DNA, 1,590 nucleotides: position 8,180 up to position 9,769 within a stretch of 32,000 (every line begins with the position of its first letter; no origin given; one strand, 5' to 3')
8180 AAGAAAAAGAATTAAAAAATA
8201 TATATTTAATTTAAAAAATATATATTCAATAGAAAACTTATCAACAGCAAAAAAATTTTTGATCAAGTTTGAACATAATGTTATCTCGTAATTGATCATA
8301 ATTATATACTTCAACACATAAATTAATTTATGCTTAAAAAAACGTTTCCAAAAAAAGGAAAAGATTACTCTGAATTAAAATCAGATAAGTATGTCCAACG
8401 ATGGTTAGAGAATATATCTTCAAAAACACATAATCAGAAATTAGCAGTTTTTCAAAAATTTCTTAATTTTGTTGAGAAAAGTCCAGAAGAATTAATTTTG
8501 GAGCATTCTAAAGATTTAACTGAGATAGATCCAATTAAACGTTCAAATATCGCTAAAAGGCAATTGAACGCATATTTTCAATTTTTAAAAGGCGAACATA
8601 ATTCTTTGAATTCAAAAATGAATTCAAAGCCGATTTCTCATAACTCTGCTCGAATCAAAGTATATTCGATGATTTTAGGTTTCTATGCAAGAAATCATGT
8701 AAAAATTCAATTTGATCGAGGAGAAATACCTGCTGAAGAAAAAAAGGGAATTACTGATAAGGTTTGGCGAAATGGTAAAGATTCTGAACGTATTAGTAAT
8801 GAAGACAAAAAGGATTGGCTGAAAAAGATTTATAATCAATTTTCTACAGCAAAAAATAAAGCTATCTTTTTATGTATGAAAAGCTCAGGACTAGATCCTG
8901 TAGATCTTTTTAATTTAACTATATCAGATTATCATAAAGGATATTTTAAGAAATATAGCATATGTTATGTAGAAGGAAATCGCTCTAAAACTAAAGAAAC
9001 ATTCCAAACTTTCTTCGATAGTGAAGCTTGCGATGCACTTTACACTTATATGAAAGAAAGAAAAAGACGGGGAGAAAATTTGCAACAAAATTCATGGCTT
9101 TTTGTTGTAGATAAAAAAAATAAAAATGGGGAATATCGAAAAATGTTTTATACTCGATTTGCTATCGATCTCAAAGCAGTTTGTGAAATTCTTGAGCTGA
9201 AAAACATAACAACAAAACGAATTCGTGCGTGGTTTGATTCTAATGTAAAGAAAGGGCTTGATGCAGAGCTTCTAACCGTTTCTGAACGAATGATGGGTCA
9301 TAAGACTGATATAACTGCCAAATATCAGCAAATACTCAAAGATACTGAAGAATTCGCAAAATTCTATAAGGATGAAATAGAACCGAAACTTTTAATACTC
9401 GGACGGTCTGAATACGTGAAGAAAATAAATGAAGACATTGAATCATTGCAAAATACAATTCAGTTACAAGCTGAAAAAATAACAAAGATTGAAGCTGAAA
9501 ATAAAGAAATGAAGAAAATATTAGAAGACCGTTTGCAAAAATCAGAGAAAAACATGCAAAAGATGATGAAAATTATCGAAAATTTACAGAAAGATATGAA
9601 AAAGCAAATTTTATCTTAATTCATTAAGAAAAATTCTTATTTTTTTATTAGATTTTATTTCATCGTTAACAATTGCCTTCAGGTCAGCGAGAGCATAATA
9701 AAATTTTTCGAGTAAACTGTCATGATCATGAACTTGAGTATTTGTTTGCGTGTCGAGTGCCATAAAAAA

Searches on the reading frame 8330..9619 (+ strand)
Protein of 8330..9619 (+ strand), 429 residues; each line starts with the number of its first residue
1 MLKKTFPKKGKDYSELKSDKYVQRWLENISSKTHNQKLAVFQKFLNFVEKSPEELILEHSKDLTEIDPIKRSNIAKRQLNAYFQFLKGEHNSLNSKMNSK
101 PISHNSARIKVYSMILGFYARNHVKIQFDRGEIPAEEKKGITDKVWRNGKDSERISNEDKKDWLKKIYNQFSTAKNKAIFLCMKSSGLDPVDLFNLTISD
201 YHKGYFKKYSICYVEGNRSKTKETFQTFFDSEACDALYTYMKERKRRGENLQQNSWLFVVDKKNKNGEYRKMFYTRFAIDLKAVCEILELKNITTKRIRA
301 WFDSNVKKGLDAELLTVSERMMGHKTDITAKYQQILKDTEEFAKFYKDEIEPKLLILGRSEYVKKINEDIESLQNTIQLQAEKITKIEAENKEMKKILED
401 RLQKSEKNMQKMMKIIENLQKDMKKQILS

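Call 7: search_protein_families(library=pfam, proteins=[window:8330-9619:+], max_evalue=0.01)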
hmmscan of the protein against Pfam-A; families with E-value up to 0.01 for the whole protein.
window:8330-9619:+ (429 aa): 1 family
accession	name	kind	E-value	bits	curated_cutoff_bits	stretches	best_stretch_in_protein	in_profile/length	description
PF06152.16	Phage_min_cap2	-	0.0059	16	26.3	0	364-414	30-79/366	Phage minor capsid protein 2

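Call 10: search_protein_families(library=phrogs, proteins=[window:8330-9619:+], max_evalue=0.01)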
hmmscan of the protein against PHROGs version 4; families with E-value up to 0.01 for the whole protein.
window:8330-9619:+ (429 aa): 0 families

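Call 13: search_protein_families(library=ncbifam, proteins=[window:8330-9619:+], max_evalue=0.01)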
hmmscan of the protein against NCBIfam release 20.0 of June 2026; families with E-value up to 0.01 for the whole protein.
window:8330-9619:+ (429 aa): 0 families

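Call 88: search_protein_families(library=pfam, proteins=[window:8330-9619:+], max_evalue=5)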
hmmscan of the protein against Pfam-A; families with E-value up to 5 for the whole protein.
window:8330-9619:+ (429 aa): 6 families
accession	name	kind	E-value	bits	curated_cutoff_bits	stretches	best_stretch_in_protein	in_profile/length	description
PF06152.16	Phage_min_cap2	-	0.0059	16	26.3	1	364-414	30-79/366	Phage minor capsid protein 2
PF07889.17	DUF1664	-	0.12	12.9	34.6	1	309-389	45-122/124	Protein of unknown function (DUF1664)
PF19111.5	DUF5798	-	0.17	12.6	27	1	363-403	24-64/89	Family of unknown function (DUF5798)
PF08651.15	DASH_Duo1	-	0.66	10.3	25.4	1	361-399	7-45/74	DASH complex subunit Duo1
PF10241.14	KxDL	-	2.1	9.1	27.2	1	371-424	9-65/86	Uncharacterized conserved protein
PF06156.18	YabA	-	2.6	9.1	30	1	361-421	15-75/103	Initiation control protein YabA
